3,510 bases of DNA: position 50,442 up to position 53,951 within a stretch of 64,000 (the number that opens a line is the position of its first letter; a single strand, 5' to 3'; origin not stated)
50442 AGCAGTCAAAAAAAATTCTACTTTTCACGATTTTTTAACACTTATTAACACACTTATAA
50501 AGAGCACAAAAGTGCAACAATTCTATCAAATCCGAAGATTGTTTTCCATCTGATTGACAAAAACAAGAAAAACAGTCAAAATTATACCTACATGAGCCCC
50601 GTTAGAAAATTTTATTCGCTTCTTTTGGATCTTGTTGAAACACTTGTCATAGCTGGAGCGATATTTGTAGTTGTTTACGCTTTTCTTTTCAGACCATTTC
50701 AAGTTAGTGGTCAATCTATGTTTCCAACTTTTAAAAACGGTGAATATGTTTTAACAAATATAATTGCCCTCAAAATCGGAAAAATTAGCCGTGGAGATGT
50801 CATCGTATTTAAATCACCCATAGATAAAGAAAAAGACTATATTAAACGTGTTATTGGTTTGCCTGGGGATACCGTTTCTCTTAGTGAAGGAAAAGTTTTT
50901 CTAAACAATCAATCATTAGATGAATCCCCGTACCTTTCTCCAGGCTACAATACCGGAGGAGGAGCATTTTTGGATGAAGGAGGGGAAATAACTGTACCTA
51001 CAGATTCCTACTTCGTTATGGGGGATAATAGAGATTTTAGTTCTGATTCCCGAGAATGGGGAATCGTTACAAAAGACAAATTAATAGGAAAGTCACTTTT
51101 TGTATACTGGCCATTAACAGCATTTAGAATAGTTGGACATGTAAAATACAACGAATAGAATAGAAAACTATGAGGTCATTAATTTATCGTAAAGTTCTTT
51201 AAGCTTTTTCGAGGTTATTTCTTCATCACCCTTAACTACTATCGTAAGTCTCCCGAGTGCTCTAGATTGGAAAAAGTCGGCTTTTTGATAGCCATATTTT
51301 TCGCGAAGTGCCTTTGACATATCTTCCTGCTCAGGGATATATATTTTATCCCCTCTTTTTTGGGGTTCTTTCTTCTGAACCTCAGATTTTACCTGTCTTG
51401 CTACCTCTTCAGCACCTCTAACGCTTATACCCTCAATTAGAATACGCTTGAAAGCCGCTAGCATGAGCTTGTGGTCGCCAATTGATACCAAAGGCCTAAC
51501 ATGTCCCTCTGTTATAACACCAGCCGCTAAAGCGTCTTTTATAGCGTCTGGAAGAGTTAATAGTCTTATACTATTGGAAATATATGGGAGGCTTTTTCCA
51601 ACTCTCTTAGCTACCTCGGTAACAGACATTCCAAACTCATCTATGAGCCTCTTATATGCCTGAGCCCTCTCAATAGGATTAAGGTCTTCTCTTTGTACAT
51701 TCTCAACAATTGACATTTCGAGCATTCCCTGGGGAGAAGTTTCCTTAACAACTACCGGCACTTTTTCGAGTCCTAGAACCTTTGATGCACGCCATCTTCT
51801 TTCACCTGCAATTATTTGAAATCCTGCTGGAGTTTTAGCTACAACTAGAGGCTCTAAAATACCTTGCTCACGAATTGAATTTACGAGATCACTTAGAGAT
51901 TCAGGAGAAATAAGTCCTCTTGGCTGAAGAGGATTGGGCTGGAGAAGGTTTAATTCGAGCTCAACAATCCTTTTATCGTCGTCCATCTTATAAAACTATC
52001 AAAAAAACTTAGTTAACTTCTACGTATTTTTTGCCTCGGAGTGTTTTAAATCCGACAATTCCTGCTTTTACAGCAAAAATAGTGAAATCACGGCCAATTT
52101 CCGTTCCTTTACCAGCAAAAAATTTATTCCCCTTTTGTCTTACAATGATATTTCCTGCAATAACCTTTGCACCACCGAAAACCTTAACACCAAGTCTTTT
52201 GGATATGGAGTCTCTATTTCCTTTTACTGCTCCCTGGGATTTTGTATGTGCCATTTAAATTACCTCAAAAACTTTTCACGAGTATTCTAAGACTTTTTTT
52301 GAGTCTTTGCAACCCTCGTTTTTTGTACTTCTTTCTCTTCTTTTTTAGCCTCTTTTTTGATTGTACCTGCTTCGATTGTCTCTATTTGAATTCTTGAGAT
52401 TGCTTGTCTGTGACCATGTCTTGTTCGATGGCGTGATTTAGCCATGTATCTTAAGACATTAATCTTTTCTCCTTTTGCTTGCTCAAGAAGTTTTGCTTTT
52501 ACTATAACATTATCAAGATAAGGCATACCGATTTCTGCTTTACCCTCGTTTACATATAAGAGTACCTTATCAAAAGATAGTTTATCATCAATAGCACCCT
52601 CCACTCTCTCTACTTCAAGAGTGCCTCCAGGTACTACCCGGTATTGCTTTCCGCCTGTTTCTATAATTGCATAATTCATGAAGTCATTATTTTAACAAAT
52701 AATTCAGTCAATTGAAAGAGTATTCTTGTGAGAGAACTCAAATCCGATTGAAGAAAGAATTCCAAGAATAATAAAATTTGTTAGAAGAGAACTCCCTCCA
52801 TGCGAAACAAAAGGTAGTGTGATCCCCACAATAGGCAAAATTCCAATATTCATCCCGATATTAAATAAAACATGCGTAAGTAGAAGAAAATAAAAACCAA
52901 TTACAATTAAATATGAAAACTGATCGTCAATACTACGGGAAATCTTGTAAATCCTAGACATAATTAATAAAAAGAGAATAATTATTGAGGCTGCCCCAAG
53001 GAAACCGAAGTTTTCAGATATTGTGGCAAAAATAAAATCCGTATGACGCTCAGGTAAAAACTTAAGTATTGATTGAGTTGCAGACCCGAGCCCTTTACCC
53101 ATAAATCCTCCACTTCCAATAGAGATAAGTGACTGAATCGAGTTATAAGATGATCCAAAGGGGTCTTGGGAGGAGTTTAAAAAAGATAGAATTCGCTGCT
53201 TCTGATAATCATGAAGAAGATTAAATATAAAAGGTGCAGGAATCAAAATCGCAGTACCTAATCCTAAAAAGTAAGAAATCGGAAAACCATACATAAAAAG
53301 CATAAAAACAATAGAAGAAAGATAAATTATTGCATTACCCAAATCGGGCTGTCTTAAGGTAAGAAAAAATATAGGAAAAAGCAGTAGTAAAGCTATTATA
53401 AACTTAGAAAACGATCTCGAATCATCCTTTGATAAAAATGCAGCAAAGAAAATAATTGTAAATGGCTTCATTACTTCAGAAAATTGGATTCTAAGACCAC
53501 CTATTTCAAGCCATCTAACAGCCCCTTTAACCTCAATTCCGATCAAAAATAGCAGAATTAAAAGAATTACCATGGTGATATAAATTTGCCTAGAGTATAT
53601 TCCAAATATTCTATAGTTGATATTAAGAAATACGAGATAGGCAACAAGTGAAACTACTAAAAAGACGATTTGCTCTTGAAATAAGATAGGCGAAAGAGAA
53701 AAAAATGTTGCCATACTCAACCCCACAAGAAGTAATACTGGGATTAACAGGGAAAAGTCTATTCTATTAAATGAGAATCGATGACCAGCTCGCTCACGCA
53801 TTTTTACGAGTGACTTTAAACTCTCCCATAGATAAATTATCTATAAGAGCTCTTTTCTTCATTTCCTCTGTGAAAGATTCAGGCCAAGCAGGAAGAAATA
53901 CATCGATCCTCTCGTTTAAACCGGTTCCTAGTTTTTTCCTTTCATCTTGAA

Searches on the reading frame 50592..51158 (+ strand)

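Call 4: search_protein_families(library=pfam, proteins=[window:50592-51158:+], max_evalue=0.01)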
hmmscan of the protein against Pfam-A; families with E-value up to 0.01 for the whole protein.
window:50592-51158:+ (188 aa): 2 families
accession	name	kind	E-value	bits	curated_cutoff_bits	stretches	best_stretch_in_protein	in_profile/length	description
PF10502.14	Peptidase_S26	-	6.8e-48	163.2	22.9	1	12-173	2-168/168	Signal peptidase, peptidase S26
PF00717.28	Peptidase_S24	-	0.0021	18.2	23.3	1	37-97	39-91/116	Peptidase S24-like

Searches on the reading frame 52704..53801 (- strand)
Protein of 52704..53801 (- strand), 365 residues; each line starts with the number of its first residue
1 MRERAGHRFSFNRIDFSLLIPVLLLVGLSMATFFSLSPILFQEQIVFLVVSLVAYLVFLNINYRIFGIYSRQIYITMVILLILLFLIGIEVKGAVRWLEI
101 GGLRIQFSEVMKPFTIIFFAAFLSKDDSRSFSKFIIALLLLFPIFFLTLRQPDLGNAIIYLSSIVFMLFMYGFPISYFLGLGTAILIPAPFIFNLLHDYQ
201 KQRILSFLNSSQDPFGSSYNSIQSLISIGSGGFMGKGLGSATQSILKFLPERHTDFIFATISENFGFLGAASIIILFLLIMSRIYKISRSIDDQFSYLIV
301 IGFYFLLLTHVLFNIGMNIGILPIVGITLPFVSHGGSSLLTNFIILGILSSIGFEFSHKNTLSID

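Call 4: search_protein_families(library=pfam, proteins=[window:52704-53801:-], max_evalue=0.01)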
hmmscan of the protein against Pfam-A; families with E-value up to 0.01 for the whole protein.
window:52704-53801:- (365 aa): 1 family
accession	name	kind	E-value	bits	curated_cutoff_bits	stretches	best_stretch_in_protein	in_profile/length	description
PF01098.24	FTSW_RODA_SPOVE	-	1.3e-86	291.2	26.4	1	19-353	13-351/356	Cell cycle protein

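Call 6: search_protein_families(library=ncbifam, proteins=[window:52704-53801:-], max_evalue=0.01)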
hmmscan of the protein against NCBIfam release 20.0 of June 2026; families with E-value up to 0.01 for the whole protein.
window:52704-53801:- (365 aa): 6 families
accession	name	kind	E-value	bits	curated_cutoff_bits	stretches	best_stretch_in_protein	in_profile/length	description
TIGR02210.1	rodA_shape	equivalog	1.6e-97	326.8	336.7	1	15-353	1-353/357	rod shape-determining protein RodA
TIGR02614.1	ftsW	equivalog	5e-82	275.8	337.5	1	35-352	29-353/357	putative lipid II flippase FtsW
NF008060.0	PRK10794.1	equivalog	6.2e-67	226.1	590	1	13-362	15-366/370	peptidoglycan glycosyltransferase MrdB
TIGR02615.1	spoVE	exception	5.4e-65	220.2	448.8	1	40-352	37-352/354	stage V sporulation protein E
NF037961.1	RodA_shape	subfamily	4.9e-57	194.1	150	2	191-348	238-403/415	rod shape-determining protein RodA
NF008042.0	PRK10774.1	equivalog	7.2e-51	173.4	493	1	37-356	68-392/405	cell division protein FtsW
